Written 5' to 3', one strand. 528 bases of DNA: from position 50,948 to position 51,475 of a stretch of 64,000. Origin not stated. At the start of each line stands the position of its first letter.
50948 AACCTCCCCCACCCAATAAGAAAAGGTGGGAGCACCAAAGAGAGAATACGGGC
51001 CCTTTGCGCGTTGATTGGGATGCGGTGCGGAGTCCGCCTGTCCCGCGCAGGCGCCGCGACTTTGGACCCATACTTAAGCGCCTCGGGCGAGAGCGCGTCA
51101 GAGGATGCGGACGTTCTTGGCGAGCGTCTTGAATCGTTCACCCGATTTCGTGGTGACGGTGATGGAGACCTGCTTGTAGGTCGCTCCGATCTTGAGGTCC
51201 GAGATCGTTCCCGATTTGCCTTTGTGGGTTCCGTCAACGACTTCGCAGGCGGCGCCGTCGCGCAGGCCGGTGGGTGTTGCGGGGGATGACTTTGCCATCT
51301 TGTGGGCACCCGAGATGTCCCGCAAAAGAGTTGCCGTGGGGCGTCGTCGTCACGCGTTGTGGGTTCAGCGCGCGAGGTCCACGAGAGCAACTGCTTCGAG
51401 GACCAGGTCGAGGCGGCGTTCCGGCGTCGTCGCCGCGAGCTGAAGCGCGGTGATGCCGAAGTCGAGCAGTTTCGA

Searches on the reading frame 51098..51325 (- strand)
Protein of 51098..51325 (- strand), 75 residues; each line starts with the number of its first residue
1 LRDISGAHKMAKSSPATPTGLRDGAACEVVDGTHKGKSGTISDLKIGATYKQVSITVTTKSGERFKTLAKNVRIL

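Call 99: search_solved_structures(query=window:51098-51325:-, max_evalue=1)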
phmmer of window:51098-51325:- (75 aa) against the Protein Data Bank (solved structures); distinct sequences matched with E-value up to 1: 2.
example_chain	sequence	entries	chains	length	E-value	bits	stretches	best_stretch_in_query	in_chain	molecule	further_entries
8w97_A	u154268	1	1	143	0.19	15.5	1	25-70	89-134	De novo design protein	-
8hkx_AS4E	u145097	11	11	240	0.44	14.3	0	17-69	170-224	30S ribosomal protein S4e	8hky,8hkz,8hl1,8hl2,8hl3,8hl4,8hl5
